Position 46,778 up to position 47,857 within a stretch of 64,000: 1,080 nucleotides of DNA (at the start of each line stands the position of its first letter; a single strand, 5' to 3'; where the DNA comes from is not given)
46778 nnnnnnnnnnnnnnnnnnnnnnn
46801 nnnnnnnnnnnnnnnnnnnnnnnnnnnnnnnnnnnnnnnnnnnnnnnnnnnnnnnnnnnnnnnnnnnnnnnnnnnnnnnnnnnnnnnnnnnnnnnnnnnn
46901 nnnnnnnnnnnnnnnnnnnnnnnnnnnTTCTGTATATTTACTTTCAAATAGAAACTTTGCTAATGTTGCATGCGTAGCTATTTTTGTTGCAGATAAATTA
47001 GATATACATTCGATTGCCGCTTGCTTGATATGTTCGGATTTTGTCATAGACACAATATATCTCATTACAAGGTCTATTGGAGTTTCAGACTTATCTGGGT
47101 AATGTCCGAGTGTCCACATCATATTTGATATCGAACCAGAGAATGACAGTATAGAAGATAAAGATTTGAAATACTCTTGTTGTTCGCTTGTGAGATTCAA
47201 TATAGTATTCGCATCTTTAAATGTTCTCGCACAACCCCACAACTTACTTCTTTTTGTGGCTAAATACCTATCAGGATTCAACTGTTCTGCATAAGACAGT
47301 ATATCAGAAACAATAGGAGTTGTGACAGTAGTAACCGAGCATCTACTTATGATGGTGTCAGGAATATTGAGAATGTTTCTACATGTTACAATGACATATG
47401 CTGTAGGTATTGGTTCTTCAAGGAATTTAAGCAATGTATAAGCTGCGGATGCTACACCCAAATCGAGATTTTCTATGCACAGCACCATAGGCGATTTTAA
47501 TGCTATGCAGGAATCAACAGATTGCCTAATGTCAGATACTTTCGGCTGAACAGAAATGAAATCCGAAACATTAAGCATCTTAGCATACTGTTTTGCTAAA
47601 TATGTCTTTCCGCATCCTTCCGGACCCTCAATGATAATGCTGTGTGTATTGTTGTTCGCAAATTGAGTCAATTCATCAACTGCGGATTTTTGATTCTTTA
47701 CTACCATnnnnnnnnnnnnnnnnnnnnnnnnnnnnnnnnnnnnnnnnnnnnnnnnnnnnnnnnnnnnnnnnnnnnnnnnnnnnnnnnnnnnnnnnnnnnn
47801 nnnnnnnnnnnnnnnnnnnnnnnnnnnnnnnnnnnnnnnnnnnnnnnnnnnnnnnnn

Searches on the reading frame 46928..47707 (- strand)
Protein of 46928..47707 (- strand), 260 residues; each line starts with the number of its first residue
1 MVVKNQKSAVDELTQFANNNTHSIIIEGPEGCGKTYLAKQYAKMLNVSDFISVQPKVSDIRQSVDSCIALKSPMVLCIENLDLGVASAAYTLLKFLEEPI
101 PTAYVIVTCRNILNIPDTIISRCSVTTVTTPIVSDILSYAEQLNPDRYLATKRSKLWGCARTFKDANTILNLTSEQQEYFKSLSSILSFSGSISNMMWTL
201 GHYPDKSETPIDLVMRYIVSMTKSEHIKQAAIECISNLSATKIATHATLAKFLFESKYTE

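Call 76: search_protein_families(library=pfam, proteins=[window:46928-47707:-], max_evalue=0.001)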
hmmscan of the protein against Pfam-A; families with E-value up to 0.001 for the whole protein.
window:46928-47707:- (260 aa): 7 families
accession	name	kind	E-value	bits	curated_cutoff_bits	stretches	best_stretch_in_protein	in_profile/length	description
PF13177.12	DNA_pol3_delta2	-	9.2e-14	52.2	27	1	60-127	89-156/161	DNA polymerase III, delta subunit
PF00004.35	AAA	-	2.2e-07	31.8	21.2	1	25-125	2-125/131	ATPase family associated with various cellular activities (AAA)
PF01637.24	ATPase_2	-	0.00035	20.9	33.2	1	8-50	6-49/225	ATPase domain predominantly from Archaea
PF04851.21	ResIII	-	0.00059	20.2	22.5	0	4-47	6-49/164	Type III restriction enzyme, res subunit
PF13401.12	AAA_22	-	0.00065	20.5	27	0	22-59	6-45/130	AAA domain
PF01078.27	Mg_chelatase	-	0.00097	19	20.3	0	3-46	5-47/207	Magnesium chelatase, subunit ChlI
PF07728.20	AAA_5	-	0.00099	19.6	22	0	24-50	2-29/139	AAA domain (dynein-related subfamily)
